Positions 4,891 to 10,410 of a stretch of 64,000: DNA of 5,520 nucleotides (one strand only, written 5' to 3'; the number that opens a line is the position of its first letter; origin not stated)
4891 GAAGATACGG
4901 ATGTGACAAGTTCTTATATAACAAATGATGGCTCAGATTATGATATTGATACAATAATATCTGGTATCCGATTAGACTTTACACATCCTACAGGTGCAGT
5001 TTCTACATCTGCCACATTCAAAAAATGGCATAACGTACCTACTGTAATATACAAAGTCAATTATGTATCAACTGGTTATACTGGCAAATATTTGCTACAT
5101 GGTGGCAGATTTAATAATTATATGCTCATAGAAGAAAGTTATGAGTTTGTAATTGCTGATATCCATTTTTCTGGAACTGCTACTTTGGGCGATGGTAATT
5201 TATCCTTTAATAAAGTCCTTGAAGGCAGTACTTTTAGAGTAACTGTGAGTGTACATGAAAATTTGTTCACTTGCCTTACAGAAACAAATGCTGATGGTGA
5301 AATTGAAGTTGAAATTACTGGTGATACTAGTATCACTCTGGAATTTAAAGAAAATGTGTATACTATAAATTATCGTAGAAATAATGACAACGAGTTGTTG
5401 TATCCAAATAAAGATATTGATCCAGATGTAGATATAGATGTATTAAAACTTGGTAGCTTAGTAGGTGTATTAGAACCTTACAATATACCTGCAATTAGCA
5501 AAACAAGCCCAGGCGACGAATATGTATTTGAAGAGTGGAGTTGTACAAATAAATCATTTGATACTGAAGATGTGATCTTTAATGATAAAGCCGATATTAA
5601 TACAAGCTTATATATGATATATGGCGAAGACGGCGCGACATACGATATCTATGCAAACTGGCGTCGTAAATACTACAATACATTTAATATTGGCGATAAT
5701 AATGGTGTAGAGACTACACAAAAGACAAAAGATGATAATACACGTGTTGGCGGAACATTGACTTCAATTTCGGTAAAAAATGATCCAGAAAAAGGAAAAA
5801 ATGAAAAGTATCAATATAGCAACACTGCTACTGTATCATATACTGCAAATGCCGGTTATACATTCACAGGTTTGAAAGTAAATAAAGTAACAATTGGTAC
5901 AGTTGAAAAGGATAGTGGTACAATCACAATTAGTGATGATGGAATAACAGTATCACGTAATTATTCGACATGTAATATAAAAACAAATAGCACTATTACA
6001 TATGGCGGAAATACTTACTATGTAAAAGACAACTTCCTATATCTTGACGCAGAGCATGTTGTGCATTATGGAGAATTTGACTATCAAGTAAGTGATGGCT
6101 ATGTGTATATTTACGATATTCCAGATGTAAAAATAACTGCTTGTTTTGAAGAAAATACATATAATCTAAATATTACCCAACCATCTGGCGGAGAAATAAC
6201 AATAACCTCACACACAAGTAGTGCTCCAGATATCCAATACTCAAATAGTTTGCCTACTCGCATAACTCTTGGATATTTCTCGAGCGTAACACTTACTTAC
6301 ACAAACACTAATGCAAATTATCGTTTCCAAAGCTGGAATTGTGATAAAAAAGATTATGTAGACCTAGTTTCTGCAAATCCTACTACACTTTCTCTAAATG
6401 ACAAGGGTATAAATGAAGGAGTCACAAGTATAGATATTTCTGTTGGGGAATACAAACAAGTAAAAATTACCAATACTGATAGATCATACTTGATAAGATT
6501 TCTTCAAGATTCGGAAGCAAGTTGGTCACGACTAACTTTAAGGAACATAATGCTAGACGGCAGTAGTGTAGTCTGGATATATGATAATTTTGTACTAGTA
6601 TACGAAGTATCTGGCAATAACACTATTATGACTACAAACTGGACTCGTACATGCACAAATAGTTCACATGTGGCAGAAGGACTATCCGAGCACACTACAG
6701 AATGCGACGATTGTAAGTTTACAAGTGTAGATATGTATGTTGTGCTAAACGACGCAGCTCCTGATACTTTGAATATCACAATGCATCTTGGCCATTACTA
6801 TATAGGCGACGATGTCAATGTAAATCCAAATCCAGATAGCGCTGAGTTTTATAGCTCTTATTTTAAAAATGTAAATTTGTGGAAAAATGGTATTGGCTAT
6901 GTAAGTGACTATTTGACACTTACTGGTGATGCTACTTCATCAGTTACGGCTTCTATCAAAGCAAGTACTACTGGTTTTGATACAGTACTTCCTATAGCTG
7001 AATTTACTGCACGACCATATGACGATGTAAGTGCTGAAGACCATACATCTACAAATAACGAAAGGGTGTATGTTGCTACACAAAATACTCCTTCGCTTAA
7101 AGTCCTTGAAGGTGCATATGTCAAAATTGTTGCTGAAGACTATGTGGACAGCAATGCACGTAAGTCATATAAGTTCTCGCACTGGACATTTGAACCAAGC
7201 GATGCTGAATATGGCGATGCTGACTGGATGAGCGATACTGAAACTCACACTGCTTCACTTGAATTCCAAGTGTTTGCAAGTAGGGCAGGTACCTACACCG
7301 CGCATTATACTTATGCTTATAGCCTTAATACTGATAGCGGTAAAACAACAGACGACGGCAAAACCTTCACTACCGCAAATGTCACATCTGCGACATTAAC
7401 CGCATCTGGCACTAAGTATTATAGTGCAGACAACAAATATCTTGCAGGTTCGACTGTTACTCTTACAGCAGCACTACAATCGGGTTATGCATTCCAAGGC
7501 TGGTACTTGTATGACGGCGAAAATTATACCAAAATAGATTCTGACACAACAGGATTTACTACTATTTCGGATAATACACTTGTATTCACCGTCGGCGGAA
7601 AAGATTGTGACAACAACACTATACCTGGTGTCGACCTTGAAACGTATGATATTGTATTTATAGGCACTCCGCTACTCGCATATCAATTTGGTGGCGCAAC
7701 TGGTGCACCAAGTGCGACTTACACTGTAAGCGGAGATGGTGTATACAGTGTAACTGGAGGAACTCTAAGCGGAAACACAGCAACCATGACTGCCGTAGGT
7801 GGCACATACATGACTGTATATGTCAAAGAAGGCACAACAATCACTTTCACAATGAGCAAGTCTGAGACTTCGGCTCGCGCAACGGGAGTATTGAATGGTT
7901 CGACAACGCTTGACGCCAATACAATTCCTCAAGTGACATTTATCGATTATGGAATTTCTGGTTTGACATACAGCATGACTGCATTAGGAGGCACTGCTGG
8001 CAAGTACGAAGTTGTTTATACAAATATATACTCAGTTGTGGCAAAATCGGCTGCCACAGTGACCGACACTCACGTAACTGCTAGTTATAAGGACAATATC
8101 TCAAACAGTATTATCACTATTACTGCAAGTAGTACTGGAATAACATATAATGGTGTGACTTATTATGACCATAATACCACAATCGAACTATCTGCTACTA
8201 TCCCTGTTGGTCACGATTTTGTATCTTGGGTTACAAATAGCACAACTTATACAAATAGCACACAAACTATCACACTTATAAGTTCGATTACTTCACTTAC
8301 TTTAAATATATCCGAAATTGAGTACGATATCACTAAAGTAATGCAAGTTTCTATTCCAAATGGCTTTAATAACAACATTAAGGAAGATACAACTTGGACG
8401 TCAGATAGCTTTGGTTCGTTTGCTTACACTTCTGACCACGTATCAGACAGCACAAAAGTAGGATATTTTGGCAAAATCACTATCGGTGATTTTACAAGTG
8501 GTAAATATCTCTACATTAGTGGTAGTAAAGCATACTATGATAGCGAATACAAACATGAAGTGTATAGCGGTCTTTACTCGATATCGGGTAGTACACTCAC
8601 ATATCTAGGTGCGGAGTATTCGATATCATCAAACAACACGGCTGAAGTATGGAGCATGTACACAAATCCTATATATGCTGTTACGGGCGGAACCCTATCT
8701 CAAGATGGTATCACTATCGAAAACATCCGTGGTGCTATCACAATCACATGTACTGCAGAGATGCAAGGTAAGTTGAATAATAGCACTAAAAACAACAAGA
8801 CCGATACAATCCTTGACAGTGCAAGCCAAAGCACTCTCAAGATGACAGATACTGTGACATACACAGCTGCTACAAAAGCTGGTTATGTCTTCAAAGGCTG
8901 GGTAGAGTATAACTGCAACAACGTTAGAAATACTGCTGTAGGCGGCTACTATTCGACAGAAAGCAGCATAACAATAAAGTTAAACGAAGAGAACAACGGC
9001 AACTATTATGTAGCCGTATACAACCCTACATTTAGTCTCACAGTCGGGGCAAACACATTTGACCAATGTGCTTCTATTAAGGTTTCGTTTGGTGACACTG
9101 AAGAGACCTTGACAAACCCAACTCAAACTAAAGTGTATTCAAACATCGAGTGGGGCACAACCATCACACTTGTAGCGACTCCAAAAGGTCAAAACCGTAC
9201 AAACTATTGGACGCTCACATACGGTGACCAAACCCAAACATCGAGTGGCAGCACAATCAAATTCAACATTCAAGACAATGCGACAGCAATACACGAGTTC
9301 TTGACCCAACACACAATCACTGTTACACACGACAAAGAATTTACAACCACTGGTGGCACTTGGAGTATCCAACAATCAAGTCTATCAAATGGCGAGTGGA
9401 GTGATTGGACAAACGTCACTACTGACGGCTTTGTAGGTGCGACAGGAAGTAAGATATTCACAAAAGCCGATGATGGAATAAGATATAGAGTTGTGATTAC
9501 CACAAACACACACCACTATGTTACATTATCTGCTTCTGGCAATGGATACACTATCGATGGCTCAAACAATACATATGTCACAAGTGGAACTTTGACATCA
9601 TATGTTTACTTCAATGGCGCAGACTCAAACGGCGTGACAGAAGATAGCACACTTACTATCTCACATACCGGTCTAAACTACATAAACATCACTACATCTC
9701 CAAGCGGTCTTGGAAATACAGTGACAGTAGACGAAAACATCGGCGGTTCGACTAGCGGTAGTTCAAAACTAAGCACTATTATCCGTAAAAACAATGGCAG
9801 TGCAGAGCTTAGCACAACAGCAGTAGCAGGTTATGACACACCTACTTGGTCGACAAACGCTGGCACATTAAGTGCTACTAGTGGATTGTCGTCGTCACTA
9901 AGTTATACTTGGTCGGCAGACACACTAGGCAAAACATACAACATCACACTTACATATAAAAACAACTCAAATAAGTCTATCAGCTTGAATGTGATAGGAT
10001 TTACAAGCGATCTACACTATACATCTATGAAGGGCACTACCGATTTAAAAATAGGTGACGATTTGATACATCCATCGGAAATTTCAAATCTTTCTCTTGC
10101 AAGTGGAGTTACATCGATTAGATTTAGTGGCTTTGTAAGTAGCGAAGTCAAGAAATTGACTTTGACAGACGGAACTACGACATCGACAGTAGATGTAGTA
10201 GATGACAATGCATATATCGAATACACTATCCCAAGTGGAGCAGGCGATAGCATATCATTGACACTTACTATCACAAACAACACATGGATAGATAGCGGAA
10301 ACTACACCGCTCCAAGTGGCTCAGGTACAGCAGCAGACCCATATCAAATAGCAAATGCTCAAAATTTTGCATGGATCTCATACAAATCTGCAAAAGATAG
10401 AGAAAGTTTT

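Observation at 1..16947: Giant ORF of over 5,600 codons that reads like several complete adhesins joined in one frame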

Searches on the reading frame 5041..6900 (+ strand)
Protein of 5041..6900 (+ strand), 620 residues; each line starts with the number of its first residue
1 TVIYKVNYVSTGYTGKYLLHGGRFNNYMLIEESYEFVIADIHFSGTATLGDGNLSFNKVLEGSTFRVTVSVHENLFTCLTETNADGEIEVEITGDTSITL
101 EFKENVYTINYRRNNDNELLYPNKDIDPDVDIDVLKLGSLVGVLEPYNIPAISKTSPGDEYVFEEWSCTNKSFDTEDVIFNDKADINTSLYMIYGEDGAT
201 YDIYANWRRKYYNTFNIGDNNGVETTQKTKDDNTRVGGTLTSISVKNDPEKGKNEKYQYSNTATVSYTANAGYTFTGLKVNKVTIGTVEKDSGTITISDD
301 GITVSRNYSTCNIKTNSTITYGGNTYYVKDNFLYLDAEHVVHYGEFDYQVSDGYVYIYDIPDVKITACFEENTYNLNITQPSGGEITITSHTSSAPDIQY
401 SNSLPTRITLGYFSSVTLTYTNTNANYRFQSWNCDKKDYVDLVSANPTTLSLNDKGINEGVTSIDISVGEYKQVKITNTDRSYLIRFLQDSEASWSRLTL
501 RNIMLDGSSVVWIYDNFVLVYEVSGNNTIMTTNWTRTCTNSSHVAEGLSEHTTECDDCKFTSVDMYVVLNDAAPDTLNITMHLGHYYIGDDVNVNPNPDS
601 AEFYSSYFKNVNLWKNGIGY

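Call 17: search_protein_families(library=pfam, proteins=[window:5041-6900:+], max_evalue=1)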
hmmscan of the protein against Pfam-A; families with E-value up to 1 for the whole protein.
window:5041-6900:+ (620 aa): 3 families
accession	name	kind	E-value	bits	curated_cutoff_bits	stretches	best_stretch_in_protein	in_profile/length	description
PF18998.6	Flg_new_2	-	0.00057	20.3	23.6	1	254-309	16-70/73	Divergent InlB B-repeat domain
PF25020.1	TTR_TEN1-4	-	0.11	12.8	27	1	67-110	24-67/86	Teneurin TTR-like domain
PF11325.14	DUF3127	-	0.62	10.8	27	1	584-615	52-83/85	Domain of unknown function (DUF3127)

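Call 29: search_protein_families(library=ncbifam, proteins=[window:5041-6900:+], max_evalue=0.1)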
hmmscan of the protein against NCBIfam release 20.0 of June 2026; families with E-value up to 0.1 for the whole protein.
window:5041-6900:+ (620 aa): 0 families

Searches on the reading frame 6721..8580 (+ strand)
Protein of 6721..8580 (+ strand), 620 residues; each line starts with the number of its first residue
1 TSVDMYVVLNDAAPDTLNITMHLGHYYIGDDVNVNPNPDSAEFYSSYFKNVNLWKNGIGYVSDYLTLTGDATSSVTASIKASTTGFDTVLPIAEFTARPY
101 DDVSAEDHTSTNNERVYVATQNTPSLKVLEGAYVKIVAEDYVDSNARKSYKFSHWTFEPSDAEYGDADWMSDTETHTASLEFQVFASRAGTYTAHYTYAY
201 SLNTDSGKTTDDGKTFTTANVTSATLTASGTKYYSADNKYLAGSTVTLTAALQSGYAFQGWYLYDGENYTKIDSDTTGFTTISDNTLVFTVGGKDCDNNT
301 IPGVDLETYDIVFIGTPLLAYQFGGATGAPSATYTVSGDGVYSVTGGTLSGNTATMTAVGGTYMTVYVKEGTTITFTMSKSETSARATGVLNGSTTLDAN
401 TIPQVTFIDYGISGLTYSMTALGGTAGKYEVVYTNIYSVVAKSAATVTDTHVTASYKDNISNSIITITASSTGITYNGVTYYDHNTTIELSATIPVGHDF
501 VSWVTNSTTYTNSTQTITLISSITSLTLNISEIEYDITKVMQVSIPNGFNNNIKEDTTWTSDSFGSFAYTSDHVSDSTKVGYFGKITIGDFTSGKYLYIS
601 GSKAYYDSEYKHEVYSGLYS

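Call 17: search_protein_families(library=pfam, proteins=[window:6721-8580:+], max_evalue=1)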
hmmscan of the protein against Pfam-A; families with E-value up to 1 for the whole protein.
window:6721-8580:+ (620 aa): 1 family
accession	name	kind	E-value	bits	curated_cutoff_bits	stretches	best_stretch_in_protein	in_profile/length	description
PF18998.6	Flg_new_2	-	2.5e-05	24.6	23.6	2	224-280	5-57/73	Divergent InlB B-repeat domain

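Call 29: search_protein_families(library=ncbifam, proteins=[window:6721-8580:+], max_evalue=0.1)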
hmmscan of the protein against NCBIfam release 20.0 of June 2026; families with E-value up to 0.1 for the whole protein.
window:6721-8580:+ (620 aa): 0 families

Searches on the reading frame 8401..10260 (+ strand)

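Call 17: search_protein_families(library=pfam, proteins=[window:8401-10260:+], max_evalue=1)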
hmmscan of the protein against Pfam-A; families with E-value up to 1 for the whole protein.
window:8401-10260:+ (620 aa): 1 family
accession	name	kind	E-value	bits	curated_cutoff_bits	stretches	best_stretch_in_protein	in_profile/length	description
PF10703.15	MoaF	-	0.12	12.7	23.3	1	278-313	21-54/108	MoaF N-terminal domain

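Call 29: search_protein_families(library=ncbifam, proteins=[window:8401-10260:+], max_evalue=0.1)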
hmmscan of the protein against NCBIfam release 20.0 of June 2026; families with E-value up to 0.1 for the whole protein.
window:8401-10260:+ (620 aa): 2 families
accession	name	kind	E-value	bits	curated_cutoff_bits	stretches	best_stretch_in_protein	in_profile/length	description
TIGR02543.1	List_Bact_rpt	repeat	0.027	14.8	20.95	1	157-168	1-12/44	TIGR02543 family repeat protein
NF045517.1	halo_surf_dom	domain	0.065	13.4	40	0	278-317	18-56/88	BGTF surface domain-containing protein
